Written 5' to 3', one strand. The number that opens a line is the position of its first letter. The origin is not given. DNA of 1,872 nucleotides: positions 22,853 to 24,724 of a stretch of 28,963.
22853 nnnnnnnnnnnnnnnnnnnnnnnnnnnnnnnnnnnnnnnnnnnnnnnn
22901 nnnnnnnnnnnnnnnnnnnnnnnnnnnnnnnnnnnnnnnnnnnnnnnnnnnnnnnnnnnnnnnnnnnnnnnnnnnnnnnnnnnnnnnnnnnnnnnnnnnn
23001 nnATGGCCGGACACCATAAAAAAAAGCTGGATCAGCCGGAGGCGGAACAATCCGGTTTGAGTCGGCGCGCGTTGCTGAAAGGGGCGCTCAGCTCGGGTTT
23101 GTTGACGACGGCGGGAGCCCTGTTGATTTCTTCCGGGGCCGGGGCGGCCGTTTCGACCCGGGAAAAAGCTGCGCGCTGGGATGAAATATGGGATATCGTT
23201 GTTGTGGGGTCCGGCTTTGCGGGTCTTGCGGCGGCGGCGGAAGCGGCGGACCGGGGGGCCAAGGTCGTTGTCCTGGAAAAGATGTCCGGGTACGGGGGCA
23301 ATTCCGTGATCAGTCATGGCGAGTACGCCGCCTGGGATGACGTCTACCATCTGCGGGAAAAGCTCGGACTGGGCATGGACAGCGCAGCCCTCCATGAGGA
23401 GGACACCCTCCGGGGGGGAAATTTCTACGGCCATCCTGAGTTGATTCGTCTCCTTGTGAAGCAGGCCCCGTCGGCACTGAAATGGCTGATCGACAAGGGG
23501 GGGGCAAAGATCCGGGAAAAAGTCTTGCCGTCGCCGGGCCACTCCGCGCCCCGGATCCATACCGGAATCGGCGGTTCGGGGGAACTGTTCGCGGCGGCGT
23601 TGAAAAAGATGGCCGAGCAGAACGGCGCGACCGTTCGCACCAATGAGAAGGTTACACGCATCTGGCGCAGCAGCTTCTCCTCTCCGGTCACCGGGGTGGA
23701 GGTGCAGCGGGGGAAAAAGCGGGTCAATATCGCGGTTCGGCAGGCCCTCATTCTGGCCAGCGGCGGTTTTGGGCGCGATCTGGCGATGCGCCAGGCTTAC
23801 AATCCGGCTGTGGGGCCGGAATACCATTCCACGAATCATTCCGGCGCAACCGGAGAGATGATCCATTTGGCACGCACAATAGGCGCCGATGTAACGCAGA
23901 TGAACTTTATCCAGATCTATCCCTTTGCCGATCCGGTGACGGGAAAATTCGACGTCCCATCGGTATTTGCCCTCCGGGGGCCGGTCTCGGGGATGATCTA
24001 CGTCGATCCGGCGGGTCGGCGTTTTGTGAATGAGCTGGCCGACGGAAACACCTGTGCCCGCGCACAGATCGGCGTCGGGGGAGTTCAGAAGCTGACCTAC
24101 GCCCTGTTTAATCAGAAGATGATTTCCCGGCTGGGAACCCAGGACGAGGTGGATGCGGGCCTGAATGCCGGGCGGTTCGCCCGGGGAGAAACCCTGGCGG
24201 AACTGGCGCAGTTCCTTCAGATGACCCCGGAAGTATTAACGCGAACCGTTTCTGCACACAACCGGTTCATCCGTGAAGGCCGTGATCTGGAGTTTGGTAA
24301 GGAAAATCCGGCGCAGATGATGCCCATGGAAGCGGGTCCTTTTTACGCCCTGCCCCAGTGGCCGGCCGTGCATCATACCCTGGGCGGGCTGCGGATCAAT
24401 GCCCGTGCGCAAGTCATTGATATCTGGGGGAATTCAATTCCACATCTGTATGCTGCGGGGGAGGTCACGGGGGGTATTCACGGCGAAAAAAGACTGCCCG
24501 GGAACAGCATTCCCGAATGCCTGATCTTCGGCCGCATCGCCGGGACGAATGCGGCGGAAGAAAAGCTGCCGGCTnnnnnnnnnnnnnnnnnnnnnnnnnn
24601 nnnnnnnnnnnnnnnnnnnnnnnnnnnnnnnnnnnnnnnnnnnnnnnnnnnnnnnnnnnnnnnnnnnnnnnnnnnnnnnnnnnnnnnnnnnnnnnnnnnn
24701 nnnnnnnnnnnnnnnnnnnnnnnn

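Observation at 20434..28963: Candidate undescribed periplasmic respiratory module: CbcL-like quinol oxidoreductase + octaheme cytochrome + rhodanese lipoprotein + Tat flavoenzyme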

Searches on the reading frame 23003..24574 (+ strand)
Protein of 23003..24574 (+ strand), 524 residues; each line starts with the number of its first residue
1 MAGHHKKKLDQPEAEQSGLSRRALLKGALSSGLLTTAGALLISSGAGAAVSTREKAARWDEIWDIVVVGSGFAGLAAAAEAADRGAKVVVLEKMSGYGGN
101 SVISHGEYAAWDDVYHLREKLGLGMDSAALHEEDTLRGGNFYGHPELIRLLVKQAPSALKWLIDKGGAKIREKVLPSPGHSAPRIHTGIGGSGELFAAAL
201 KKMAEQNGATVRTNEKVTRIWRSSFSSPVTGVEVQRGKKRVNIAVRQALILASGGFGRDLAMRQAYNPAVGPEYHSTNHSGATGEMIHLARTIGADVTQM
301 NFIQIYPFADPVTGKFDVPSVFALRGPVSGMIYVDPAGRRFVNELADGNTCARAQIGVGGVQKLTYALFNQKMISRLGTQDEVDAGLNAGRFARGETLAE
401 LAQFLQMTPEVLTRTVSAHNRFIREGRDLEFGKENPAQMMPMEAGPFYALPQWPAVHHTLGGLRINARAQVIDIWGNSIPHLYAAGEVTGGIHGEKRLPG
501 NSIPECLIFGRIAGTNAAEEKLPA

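Call 5: search_protein_families(library=pfam, proteins=[window:23003-24574:+], max_evalue=0.01)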
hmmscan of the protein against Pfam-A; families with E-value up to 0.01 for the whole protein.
window:23003-24574:+ (524 aa): 14 families
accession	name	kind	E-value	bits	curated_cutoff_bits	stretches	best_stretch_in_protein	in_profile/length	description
PF00890.30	FAD_binding_2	-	8.9e-62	210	20.4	1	64-503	1-414/414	FAD binding domain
PF01266.30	DAO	-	6e-16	59.3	27.9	1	64-270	1-217/353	FAD dependent oxidoreductase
PF03486.20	HI0933_like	-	5e-10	39.7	50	1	64-99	2-37/244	HI0933-like protein Rossmann domain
PF07992.20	Pyr_redox_2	-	3e-08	33.9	26.1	1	64-264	2-118/291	Pyridine nucleotide-disulphide oxidoreductase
PF13450.12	NAD_binding_8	-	1.2e-07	32.3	21.9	1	67-101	1-35/68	NAD(P)-binding Rossmann-like domain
PF12831.13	FAD_oxidored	-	1.6e-07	31.4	27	1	64-106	1-43/416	FAD dependent oxidoreductase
PF00070.33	Pyr_redox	-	2.7e-05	25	22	0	65-94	2-31/82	Pyridine nucleotide-disulphide oxidoreductase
PF01134.28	GIDA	-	4.2e-05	23.2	22.1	1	64-93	1-30/391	Glucose inhibited division protein A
PF01946.23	Thi4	-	7.1e-05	22.6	26.2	1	63-100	18-56/235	Thi4 family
PF01593.30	Amino_oxidase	-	0.001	18.9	19.8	0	72-100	1-29/443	Flavin containing amine oxidoreductase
PF01494.25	FAD_binding_3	-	0.002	17.9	22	1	64-96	3-35/349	FAD binding domain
PF05834.18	Lycopene_cycl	-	0.0039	16.7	23.4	1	64-113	1-46/380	Lycopene cyclase protein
PF13738.12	Pyr_redox_3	-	0.0051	16.5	30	0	66-94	1-30/305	Pyridine nucleotide-disulphide oxidoreductase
PF01262.27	AlaDh_PNT_C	-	0.0098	15.8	23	0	65-93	31-59/214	Alanine dehydrogenase/PNT, C-terminal domain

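Call 6: search_protein_families(library=ncbifam, proteins=[window:23003-24574:+], max_evalue=0.01)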
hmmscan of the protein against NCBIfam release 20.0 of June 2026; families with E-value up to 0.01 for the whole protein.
window:23003-24574:+ (524 aa): 115 families (the best 25 are shown)
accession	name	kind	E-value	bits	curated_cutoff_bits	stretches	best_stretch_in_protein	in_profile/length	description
TIGR01813.1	flavo_cyto_c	subfamily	3.8e-110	368.7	285.45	1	64-514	1-443/444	flavocytochrome c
NF005064.0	PRK06481.1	equivalog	1.7e-75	254.6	542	1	46-519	45-501/506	flavocytochrome c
NF009478.0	PRK12844.1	equivalog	2.4e-51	174.7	789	2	192-520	208-551/559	3-ketosteroid-delta-1-dehydrogenase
NF005510.0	PRK07121.1-3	subfamily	2.4e-50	171.7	481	2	185-521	172-490/492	FAD-binding protein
NF004789.0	PRK06134.1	subfamily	1.4e-48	165.8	747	2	192-520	215-570/581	FAD-dependent oxidoreductase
NF006130.0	PRK08274.1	equivalog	1.7e-47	162.3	369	1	61-519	4-460/467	FAD-dependent tricarballylate dehydrogenase TcuA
NF053717.1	VnlPnlRedVprA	equivalog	9.1e-46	156.7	600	2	61-381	5-319/481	vinyl phenol reductase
NF005511.0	PRK07121.1-4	equivalog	3.4e-44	151.2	466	2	236-520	258-542/553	FAD-binding protein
NF005509.0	PRK07121.1-2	subfamily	6.6e-43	147.1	630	2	229-520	238-524/527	FAD-binding protein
NF009477.0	PRK12843.1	equivalog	4.3e-42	144.3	758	2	196-519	223-570/578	FAD-dependent oxidoreductase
TIGR00551.1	nadB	equivalog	1.4e-37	129.5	452.75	2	64-346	4-263/489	L-aspartate oxidase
NF005882.1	PRK07843.1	equivalog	4.9e-37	127.6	788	2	192-515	200-545/547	3-oxosteroid 1-dehydrogenase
NF009476.0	PRK12839.1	equivalog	4.6e-36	124.1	940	2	194-520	214-567/572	FAD-dependent oxidoreductase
NF009473.0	PRK12835.1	subfamily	5.5e-36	124.2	837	2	193-520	212-569/585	FAD-binding protein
NF005867.0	PRK07804.1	equivalog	2.9e-35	121.5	639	2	51-343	7-286/548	L-aspartate oxidase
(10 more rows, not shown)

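Call 17: search_solved_structures(query=window:23003-24574:+, max_evalue=0.00001)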
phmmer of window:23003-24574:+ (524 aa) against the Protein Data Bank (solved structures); distinct sequences matched with E-value up to 0.00001: 59.
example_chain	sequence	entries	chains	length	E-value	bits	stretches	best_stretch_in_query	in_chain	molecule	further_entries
6t85_A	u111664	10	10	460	2.6e-70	240.8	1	62-519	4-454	Urocanate reductase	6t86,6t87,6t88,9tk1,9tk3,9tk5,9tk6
1d4c_A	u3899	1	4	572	4.5e-68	233.4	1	49-519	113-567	FLAVOCYTOCHROME C FUMARATE REDUCTASE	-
1d4d_A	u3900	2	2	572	2.3e-67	231.1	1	49-519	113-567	FLAVOCYTOCHROME C FUMARATE REDUCTASE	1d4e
1jrx_A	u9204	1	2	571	7.3e-60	206.4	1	61-519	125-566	FLAVOCYTOCHROME C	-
2b7r_A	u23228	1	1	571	1.1e-59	205.8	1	61-519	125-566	Fumarate reductase flavoprotein subunit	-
1jry_A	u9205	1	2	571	1.1e-59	205.7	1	61-519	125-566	FLAVOCYTOCHROME C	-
1p2h_A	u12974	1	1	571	1.2e-59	205.7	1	61-519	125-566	flavocytochrome c3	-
1p2e_A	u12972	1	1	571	1.2e-59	205.7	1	61-519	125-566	flavocytochrome c3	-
1qjd_A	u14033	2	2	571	1.2e-59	205.7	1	61-519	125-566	FLAVOCYTOCHROME C3 | Fumarate reductase flavoprotein subunit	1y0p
1jrz_A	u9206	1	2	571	1.5e-59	205.3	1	61-519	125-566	FLAVOCYTOCHROME C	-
1q9i_A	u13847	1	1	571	2.4e-59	204.7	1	61-519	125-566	flavocytochrome c3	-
2b7s_A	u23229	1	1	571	2.7e-59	204.5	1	61-519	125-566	Fumarate reductase flavoprotein subunit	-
1e39_A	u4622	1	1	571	4.1e-59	203.9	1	61-519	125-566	FUMARATE REDUCTASE FLAVOPROTEIN SUBUNIT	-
1ksu_A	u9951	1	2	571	7.1e-59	203.1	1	61-519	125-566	flavocytochrome c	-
1lj1_A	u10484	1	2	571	7.4e-59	203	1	61-519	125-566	flavocytochrome c3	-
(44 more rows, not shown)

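Call 52: search_solved_structures(query=window:23003-24574:+, max_evalue=1e-55, show_alignments=5)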
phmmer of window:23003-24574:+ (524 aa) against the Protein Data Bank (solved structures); distinct sequences matched with E-value up to 1e-55: 18.
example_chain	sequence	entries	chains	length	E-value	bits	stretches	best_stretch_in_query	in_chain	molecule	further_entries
6t85_A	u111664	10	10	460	2.6e-70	240.8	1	62-519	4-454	Urocanate reductase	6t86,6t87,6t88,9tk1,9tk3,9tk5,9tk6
1d4c_A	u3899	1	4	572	4.5e-68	233.4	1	49-519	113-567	FLAVOCYTOCHROME C FUMARATE REDUCTASE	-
1d4d_A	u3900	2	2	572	2.3e-67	231.1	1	49-519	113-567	FLAVOCYTOCHROME C FUMARATE REDUCTASE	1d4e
1jrx_A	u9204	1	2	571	7.3e-60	206.4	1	61-519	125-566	FLAVOCYTOCHROME C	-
2b7r_A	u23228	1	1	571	1.1e-59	205.8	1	61-519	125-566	Fumarate reductase flavoprotein subunit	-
1jry_A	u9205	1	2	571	1.1e-59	205.7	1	61-519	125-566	FLAVOCYTOCHROME C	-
1p2h_A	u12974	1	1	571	1.2e-59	205.7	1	61-519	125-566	flavocytochrome c3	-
1p2e_A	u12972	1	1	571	1.2e-59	205.7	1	61-519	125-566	flavocytochrome c3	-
1qjd_A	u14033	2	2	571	1.2e-59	205.7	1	61-519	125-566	FLAVOCYTOCHROME C3 | Fumarate reductase flavoprotein subunit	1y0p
1jrz_A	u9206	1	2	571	1.5e-59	205.3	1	61-519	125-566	FLAVOCYTOCHROME C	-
1q9i_A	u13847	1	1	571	2.4e-59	204.7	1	61-519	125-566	flavocytochrome c3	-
2b7s_A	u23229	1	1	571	2.7e-59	204.5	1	61-519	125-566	Fumarate reductase flavoprotein subunit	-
1e39_A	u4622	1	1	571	4.1e-59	203.9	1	61-519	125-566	FUMARATE REDUCTASE FLAVOPROTEIN SUBUNIT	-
1ksu_A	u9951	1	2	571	7.1e-59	203.1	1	61-519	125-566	flavocytochrome c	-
1lj1_A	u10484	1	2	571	7.4e-59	203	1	61-519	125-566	flavocytochrome c3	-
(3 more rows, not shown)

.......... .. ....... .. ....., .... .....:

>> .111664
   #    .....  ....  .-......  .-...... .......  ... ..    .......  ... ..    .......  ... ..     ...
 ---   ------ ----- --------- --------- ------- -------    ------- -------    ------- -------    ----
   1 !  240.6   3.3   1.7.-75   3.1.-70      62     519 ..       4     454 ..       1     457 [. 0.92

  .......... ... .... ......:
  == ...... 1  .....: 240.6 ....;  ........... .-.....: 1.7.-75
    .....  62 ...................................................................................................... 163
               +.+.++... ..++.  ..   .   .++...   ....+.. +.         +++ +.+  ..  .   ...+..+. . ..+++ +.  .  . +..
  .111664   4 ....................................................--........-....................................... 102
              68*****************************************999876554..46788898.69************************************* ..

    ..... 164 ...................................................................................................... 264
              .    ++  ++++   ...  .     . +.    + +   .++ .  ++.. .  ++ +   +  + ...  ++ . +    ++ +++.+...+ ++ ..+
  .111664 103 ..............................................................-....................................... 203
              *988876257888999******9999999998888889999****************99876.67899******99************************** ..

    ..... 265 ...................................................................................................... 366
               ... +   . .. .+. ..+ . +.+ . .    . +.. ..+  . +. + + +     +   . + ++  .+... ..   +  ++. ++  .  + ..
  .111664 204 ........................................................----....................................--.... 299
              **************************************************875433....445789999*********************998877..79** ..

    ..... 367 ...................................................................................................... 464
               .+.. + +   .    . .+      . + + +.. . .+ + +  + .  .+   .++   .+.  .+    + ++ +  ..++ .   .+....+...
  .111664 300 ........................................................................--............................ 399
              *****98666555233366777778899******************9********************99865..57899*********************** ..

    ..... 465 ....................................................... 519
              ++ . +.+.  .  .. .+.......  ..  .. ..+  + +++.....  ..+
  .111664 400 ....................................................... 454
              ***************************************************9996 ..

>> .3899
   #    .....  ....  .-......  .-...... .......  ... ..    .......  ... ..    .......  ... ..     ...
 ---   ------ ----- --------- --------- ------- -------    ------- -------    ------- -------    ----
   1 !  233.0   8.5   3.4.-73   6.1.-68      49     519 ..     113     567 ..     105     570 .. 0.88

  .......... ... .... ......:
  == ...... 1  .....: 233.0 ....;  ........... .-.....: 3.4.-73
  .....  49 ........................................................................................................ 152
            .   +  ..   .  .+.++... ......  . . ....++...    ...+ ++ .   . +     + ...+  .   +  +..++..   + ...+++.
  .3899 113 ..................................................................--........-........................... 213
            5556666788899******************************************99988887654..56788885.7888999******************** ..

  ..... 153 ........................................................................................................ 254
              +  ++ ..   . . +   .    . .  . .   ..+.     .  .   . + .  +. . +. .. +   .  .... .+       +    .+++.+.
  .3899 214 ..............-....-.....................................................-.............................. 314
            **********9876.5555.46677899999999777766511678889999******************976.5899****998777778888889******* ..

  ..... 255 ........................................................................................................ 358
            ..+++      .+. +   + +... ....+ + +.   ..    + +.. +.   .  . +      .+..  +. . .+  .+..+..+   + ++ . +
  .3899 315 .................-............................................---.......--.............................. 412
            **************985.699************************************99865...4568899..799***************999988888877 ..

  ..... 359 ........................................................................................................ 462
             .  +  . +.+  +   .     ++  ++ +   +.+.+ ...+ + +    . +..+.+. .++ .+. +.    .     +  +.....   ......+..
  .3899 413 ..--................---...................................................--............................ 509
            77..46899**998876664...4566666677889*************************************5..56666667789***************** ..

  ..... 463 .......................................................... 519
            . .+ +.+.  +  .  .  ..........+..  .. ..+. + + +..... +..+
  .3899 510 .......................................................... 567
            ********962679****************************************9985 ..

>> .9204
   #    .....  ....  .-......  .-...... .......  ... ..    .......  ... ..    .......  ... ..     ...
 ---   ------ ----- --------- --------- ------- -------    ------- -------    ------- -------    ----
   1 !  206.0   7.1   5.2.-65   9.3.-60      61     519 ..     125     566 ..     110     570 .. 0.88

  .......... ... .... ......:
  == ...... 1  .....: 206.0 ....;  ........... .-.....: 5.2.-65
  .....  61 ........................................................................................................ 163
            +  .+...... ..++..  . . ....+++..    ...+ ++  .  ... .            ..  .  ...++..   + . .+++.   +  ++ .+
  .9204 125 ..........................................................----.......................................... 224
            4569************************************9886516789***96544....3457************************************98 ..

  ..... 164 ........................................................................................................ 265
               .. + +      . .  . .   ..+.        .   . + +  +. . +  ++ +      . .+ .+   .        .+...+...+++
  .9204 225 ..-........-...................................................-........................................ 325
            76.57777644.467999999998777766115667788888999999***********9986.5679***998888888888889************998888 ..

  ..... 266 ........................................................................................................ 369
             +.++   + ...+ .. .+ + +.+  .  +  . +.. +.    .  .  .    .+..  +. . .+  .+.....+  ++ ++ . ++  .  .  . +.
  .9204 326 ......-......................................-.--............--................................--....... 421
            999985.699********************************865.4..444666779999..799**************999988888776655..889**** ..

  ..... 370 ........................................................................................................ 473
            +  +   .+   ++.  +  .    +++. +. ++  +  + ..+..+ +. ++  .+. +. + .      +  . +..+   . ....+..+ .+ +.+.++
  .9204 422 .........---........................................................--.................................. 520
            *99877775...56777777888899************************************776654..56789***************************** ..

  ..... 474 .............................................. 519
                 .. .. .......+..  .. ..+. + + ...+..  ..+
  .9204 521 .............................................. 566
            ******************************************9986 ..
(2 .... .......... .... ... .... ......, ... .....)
